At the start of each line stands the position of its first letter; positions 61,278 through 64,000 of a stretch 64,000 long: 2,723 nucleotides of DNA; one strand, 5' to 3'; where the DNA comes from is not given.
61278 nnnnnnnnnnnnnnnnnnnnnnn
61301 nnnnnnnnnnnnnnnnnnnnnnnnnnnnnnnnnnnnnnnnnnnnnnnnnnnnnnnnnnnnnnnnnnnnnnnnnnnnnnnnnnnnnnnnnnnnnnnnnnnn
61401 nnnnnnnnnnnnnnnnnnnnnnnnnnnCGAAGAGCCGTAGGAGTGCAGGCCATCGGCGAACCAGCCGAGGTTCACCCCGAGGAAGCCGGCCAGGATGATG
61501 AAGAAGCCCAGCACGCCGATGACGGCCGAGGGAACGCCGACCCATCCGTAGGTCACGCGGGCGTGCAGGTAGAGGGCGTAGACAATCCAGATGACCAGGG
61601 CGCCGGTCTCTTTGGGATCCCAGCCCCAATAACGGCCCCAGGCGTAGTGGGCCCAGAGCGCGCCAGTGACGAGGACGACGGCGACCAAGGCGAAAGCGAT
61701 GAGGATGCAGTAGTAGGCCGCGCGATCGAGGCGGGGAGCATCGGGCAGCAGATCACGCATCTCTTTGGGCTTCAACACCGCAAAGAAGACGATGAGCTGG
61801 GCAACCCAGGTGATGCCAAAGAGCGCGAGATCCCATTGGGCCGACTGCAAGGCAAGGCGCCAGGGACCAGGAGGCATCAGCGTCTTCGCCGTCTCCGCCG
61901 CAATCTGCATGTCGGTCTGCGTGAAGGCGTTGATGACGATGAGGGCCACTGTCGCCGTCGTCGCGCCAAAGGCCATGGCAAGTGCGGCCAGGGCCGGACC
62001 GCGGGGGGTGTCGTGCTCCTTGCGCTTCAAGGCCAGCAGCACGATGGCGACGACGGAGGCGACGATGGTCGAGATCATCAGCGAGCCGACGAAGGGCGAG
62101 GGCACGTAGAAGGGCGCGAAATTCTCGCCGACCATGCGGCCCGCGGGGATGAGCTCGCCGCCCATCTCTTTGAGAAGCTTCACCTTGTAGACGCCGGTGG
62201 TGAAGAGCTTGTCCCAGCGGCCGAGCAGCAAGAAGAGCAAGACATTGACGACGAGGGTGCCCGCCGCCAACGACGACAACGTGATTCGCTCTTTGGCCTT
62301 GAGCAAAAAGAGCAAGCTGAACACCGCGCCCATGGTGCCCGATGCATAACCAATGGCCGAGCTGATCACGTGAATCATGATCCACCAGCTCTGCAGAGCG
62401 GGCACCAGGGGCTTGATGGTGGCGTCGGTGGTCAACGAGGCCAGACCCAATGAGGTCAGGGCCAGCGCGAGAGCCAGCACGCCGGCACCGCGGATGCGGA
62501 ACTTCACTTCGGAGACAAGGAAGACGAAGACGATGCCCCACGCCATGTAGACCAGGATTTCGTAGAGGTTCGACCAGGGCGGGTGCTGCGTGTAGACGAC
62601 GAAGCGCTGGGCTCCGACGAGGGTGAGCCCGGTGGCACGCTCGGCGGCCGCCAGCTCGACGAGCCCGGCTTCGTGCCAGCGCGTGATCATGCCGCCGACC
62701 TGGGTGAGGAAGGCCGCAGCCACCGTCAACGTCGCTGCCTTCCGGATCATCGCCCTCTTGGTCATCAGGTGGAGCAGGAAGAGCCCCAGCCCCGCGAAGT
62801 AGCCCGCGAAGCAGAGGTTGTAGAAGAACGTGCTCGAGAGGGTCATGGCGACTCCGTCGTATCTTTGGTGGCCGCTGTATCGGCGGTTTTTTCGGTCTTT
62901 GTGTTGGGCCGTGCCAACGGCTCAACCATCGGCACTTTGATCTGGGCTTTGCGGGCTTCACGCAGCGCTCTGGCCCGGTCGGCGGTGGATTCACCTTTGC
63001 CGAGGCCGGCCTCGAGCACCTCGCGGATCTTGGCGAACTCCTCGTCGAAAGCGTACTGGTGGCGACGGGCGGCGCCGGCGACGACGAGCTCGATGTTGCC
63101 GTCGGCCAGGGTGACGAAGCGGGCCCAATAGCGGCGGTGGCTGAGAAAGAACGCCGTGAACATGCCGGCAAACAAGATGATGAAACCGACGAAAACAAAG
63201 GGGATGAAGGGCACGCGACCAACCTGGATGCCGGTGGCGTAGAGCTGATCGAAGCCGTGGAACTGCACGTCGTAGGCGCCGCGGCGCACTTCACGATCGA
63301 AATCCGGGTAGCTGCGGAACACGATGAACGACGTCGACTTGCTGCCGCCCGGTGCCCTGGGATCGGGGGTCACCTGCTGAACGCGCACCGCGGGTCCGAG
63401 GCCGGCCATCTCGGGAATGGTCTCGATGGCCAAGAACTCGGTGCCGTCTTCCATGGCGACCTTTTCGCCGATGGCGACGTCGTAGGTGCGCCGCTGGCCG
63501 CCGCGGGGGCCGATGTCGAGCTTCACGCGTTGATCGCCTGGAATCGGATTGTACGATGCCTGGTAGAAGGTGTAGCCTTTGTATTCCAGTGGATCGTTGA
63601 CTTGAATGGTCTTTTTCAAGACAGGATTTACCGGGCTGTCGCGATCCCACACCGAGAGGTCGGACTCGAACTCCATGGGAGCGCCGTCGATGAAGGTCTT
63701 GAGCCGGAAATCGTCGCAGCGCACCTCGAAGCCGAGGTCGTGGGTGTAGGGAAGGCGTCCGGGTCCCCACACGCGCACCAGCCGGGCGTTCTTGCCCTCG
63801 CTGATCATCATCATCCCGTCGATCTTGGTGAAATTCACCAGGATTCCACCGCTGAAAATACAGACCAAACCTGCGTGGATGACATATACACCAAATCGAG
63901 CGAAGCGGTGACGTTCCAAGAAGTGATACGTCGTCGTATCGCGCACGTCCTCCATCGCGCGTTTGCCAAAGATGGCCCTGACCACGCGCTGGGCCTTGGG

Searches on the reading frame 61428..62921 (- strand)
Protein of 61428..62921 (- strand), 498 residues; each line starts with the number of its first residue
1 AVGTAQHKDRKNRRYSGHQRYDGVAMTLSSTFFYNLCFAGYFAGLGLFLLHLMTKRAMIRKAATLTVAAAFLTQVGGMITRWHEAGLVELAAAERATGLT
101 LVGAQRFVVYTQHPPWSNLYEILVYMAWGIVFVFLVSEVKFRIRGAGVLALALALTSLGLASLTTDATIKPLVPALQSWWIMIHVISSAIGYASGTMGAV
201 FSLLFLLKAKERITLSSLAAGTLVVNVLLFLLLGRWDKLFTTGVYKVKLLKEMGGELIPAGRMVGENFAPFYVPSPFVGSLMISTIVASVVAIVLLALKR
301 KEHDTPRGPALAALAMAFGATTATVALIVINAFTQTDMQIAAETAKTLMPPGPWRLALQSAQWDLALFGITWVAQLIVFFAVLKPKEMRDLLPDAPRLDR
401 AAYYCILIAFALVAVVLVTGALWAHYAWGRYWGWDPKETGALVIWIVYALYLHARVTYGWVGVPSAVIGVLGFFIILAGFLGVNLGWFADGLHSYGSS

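Call 30: search_protein_families(library=pfam, proteins=[window:61428-62921:-], max_evalue=0.0001)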
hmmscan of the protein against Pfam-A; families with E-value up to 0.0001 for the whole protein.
window:61428-62921:- (498 aa): 1 family
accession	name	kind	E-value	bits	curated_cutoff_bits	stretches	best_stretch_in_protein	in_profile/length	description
PF01578.25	Cytochrom_C_asm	-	1.5e-39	136.2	29.9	2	309-485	102-206/212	Cytochrome C assembly protein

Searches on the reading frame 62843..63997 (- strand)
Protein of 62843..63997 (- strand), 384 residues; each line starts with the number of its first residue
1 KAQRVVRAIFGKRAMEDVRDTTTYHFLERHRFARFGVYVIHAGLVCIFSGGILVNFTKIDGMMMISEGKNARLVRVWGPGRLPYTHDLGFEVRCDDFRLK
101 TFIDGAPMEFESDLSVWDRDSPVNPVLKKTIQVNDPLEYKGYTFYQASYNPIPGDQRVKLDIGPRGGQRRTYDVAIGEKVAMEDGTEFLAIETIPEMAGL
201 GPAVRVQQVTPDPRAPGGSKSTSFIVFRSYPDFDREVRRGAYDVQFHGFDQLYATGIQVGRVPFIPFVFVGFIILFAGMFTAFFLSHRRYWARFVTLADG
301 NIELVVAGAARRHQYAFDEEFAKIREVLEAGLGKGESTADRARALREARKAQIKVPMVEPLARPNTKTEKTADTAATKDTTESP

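Call 30: search_protein_families(library=pfam, proteins=[window:62843-63997:-], max_evalue=0.0001)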
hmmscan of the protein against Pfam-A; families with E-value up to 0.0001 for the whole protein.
window:62843-63997:- (384 aa): 1 family
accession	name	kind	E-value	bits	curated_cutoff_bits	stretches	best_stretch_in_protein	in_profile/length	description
PF05140.19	ResB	-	5.1e-50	171.1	24.6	2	6-211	125-313/486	ResB-like family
